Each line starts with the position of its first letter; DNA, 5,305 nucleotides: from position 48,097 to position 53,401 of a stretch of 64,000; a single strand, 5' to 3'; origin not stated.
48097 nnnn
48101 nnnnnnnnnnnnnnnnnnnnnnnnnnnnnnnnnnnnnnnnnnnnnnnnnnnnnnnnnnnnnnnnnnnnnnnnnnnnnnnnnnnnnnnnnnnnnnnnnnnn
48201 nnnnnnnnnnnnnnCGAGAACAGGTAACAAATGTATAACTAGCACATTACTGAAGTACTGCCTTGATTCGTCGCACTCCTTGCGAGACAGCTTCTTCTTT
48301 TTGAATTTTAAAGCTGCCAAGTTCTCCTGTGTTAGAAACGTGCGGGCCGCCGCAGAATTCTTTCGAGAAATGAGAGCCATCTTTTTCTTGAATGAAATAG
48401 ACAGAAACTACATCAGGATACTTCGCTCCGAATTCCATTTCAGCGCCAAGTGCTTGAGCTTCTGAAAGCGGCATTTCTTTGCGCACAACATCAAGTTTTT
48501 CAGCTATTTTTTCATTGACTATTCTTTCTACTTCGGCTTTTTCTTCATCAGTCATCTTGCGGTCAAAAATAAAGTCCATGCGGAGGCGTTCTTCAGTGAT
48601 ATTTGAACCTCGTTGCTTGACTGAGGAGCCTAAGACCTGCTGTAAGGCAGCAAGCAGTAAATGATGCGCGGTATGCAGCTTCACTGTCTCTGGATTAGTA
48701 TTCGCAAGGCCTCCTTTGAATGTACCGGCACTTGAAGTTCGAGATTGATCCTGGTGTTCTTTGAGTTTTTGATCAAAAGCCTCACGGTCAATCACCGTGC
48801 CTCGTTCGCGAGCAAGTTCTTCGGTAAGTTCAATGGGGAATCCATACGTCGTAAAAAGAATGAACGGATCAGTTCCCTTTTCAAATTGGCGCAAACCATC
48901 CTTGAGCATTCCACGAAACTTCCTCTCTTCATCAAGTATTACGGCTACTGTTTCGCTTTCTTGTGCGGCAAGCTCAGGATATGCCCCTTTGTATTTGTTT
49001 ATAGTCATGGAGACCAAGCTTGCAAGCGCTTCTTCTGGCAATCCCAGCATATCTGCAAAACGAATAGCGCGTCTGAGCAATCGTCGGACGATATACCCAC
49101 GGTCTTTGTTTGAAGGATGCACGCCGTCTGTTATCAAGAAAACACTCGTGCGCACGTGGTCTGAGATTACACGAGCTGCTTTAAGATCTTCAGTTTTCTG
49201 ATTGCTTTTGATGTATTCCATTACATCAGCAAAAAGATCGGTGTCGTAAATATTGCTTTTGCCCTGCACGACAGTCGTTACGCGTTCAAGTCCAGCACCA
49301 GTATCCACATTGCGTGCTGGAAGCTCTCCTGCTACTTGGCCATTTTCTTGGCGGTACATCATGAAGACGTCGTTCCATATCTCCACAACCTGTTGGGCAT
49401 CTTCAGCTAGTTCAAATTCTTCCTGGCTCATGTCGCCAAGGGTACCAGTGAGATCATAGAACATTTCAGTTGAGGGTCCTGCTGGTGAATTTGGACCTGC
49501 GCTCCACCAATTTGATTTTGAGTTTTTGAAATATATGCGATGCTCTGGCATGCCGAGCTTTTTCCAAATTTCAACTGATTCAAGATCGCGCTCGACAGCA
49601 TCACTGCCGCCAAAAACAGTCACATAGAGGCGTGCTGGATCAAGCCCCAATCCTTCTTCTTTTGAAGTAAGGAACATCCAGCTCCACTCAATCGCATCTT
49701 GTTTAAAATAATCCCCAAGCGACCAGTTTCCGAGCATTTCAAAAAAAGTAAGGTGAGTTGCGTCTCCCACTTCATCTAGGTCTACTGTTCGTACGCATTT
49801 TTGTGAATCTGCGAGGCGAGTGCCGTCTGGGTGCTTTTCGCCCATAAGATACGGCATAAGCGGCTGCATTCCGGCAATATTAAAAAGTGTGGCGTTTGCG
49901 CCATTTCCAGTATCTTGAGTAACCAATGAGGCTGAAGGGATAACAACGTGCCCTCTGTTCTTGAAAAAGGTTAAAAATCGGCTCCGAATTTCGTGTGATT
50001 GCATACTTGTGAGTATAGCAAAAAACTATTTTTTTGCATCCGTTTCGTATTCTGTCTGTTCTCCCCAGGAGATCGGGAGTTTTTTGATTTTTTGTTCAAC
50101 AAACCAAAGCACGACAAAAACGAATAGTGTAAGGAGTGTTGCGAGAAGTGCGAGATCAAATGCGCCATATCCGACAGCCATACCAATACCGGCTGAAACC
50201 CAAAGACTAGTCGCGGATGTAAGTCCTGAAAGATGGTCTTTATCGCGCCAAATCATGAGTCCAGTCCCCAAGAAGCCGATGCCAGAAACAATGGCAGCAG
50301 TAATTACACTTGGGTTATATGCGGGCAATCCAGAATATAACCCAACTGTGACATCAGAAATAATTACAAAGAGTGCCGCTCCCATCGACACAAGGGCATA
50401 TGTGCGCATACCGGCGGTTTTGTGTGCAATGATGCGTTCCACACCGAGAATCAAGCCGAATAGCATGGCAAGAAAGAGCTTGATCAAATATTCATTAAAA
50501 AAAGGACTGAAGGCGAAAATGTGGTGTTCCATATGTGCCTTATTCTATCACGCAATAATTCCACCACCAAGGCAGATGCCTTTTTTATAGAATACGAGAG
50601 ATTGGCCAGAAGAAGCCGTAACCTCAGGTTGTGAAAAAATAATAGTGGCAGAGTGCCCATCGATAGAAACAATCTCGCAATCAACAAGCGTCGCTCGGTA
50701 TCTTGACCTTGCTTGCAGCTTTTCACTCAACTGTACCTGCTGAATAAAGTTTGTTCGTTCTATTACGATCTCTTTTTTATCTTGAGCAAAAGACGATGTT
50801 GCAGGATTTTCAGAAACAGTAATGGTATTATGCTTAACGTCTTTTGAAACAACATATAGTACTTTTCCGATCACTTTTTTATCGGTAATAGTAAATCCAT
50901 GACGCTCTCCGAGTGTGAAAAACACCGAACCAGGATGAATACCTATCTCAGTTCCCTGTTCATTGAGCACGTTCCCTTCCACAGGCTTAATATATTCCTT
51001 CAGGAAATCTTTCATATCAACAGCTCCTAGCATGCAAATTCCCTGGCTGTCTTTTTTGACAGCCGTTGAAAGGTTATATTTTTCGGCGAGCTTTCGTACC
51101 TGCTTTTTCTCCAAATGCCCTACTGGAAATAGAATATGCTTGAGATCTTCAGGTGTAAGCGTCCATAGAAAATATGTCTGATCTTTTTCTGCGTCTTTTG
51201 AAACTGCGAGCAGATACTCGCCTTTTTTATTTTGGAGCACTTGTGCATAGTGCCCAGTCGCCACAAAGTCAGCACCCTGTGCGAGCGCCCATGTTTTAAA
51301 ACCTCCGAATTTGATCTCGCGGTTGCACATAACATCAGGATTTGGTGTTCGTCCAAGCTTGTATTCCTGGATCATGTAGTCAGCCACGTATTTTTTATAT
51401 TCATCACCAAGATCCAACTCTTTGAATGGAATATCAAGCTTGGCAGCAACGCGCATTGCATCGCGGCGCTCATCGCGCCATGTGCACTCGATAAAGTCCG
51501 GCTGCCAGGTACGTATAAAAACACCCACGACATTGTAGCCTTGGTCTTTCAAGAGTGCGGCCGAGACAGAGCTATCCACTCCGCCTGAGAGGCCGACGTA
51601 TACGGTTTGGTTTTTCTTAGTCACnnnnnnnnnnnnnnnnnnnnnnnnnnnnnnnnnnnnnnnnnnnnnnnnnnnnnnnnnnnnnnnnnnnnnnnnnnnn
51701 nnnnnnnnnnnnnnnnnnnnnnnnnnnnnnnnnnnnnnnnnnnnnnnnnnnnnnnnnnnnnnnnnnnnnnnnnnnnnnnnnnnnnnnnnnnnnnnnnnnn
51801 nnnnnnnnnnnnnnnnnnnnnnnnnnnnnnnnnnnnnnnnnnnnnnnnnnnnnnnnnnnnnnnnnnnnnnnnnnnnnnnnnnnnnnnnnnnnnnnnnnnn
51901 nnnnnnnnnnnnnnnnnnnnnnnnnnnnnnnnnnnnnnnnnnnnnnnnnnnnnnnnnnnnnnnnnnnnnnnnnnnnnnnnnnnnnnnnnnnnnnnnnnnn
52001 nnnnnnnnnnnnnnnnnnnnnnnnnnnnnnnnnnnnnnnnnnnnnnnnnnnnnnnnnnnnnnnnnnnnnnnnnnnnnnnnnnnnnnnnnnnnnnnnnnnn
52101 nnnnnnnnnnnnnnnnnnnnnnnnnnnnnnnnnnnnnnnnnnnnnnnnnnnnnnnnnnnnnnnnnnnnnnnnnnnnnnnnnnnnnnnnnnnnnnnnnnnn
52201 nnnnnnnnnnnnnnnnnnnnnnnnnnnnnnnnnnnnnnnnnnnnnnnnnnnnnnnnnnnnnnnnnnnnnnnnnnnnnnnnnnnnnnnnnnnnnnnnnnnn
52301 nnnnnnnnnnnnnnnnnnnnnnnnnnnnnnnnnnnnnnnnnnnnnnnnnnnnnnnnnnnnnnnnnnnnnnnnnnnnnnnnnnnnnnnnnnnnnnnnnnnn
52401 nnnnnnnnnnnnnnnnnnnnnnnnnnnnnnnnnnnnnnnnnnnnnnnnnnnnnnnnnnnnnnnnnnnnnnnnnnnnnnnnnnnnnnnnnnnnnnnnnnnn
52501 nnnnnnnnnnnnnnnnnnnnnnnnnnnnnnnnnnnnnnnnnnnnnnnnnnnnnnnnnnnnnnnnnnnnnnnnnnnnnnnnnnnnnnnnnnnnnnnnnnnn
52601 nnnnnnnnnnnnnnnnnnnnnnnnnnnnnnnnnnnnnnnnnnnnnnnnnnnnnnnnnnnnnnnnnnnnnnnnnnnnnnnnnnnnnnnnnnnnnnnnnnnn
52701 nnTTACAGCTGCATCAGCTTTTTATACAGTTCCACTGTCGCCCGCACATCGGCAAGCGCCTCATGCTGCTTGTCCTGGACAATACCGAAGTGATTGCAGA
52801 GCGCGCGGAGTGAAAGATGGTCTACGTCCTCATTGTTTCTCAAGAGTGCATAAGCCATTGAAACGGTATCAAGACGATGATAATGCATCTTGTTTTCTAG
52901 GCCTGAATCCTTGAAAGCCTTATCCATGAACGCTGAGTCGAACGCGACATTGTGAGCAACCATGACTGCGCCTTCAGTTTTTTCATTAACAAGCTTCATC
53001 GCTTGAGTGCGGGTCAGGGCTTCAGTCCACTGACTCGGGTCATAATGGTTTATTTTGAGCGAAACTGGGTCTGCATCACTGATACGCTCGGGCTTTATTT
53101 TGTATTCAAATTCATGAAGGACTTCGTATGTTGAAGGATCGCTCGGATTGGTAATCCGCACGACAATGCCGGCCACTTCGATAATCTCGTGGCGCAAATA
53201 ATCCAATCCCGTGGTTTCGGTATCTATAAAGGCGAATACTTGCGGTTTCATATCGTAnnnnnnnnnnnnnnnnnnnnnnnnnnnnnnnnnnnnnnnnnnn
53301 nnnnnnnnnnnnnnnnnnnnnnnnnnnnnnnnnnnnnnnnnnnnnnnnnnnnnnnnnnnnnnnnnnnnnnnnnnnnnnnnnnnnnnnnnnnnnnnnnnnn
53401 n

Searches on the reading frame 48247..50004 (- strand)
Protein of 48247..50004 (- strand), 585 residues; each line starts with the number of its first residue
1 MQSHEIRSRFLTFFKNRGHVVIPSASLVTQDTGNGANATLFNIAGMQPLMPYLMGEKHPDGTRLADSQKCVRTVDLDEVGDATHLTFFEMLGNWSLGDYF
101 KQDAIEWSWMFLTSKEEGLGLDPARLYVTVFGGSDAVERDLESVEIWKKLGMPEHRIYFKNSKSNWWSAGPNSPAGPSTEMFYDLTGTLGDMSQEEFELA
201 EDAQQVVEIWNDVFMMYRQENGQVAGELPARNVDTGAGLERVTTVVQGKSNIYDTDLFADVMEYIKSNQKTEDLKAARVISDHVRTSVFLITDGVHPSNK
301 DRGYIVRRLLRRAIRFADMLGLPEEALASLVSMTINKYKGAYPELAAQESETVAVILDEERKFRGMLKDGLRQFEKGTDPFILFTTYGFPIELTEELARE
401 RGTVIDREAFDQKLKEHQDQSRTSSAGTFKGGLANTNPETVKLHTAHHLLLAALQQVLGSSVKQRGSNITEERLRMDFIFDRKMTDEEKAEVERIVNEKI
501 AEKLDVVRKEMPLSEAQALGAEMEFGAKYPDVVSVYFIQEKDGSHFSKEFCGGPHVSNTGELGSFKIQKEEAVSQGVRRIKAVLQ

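Call 83: search_protein_families(library=pfam, proteins=[window:48247-50004:-], max_evalue=0.00001)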
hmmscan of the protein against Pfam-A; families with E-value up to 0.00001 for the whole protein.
window:48247-50004:- (585 aa): 2 families
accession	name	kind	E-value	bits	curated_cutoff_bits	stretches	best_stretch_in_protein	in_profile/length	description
PF01411.24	tRNA-synt_2c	-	9.3e-122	407.8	30.3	1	5-429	1-436/552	tRNA synthetases class II (A)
PF07973.19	tRNA_SAD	-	9.5e-17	61.1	24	1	533-580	1-43/44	Threonyl and Alanyl tRNA synthetase second additional domain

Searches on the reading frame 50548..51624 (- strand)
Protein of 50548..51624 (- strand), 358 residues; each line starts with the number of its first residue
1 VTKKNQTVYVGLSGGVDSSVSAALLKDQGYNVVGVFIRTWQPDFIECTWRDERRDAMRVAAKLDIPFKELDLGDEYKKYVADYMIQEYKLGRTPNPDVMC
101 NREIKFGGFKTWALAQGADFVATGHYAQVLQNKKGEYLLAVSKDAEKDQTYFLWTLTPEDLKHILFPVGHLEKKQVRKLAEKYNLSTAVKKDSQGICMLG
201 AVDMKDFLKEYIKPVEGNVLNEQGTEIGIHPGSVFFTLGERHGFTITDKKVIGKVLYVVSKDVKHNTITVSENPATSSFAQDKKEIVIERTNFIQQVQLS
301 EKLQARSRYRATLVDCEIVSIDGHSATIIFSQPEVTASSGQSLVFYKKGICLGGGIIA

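Call 83: search_protein_families(library=pfam, proteins=[window:50548-51624:-], max_evalue=0.00001)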
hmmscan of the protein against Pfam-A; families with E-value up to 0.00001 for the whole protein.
window:50548-51624:- (358 aa): 4 families
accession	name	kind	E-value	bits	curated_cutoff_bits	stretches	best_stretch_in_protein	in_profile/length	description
PF03054.22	tRNA_Me_trans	-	1.4e-73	247.3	20.6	1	7-200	2-201/202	tRNA methyl transferase HUP domain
PF20259.3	tRNA_Me_trans_M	-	2.5e-16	59.4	27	1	205-271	1-65/66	tRNA methyl transferase PRC-barrel domain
PF20258.4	tRNA_Me_trans_C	-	7.3e-13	49.1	20.6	1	284-357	2-77/77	Aminomethyltransferase beta-barrel domain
PF02540.23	NAD_synthase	-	2.5e-08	33.8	21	1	4-84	17-93/242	NAD synthase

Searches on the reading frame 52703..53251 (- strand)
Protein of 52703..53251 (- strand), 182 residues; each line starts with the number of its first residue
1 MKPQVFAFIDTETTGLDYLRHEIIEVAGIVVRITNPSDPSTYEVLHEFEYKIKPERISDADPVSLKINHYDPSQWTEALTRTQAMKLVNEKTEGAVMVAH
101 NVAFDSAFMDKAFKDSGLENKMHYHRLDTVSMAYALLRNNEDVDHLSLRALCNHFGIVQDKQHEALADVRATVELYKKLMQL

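Call 83: search_protein_families(library=pfam, proteins=[window:52703-53251:-], max_evalue=0.00001)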
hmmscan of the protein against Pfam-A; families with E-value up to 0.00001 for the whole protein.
window:52703-53251:- (182 aa): 2 families
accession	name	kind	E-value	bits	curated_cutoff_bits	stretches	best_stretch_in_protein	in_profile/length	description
PF00929.31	RNase_T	-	1e-21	78.6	24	1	8-176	2-164/164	Exonuclease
PF16473.11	Rv2179c-like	-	1.5e-06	28.5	27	0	7-177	3-174/177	3'-5' exoribonuclease Rv2179c-like domain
